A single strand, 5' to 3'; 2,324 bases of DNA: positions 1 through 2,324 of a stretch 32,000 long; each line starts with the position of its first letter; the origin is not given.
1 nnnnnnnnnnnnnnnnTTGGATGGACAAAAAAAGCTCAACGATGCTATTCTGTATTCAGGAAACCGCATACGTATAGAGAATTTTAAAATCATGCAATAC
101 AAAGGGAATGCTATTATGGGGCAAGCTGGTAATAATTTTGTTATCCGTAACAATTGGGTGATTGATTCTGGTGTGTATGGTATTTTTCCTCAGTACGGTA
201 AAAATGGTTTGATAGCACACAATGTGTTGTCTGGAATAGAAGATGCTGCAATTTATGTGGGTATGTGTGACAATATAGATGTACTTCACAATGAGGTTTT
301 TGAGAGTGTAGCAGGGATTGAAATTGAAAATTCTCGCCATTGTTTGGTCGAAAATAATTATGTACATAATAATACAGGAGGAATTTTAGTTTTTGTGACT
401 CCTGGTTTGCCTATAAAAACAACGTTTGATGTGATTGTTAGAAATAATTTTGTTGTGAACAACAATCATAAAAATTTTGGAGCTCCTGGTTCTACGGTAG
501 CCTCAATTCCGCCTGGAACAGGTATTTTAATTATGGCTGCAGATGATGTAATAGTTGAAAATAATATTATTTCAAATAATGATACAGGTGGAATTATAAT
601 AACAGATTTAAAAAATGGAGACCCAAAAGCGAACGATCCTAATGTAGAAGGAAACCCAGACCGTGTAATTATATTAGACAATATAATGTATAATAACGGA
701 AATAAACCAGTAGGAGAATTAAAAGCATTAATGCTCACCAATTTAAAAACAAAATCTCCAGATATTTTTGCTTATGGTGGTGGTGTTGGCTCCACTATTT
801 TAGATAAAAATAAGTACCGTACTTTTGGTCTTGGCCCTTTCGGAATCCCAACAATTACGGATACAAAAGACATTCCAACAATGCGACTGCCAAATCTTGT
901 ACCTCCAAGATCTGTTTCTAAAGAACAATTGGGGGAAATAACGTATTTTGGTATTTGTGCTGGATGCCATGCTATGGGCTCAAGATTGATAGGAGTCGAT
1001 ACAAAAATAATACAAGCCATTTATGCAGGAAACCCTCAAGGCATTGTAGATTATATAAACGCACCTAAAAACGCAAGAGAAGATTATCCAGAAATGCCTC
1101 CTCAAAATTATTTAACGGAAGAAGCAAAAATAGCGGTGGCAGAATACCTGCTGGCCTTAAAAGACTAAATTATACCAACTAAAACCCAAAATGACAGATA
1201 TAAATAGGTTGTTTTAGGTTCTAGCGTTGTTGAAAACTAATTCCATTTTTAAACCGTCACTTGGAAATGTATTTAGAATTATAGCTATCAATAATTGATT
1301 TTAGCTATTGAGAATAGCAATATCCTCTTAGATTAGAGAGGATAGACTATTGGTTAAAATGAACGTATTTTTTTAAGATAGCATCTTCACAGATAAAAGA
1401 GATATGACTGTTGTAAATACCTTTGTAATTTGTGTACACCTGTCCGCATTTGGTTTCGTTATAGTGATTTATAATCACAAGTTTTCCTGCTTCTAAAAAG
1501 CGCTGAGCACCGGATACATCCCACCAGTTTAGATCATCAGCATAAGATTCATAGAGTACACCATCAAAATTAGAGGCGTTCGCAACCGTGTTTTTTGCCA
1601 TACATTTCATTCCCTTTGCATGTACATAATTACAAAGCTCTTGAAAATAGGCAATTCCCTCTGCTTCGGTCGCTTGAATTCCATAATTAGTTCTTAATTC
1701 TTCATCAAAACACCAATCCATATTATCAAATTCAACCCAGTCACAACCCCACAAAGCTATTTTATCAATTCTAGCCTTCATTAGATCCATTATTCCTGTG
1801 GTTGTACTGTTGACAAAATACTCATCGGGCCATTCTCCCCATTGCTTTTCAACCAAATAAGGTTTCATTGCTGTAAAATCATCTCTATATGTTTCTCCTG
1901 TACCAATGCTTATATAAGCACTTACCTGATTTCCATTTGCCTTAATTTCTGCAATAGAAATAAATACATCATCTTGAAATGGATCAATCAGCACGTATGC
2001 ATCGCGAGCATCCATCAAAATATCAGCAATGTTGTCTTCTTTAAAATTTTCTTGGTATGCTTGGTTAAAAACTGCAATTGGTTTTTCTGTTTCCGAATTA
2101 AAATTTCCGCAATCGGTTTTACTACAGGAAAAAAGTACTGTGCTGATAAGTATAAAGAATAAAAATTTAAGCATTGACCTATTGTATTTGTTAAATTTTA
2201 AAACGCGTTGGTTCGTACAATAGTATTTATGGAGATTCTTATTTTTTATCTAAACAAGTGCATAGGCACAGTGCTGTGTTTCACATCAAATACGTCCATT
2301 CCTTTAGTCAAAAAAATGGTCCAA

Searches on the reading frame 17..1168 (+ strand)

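Call 4: search_protein_families(library=pfam, proteins=[window:17-1168:+], max_evalue=0.001)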
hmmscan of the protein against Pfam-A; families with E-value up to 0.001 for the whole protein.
window:17-1168:+ (383 aa): 2 families
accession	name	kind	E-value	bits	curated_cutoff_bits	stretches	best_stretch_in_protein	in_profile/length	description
PF13229.12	Beta_helix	-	8.3e-16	58.4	25.9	2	12-150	4-138/158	Right handed beta helix region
PF05048.19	NosD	-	9e-13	48.6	23.6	1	8-151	38-175/212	Periplasmic copper-binding protein (NosD)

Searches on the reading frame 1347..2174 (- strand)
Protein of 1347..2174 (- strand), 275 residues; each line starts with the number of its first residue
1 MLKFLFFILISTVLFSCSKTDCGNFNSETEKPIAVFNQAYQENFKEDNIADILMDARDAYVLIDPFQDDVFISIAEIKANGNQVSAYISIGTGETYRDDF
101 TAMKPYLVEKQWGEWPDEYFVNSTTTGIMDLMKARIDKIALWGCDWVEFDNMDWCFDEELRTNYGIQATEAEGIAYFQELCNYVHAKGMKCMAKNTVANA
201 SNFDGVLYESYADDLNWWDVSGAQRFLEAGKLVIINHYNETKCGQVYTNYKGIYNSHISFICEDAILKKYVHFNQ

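Call 4: search_protein_families(library=pfam, proteins=[window:1347-2174:-], max_evalue=0.001)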
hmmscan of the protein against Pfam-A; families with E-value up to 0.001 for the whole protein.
window:1347-2174:- (275 aa): 1 family
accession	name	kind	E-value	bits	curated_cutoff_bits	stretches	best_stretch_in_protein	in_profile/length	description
PF03537.19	Glyco_hydro_114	-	1.7e-26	93.3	27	1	57-239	17-199/231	Glycoside-hydrolase family GH114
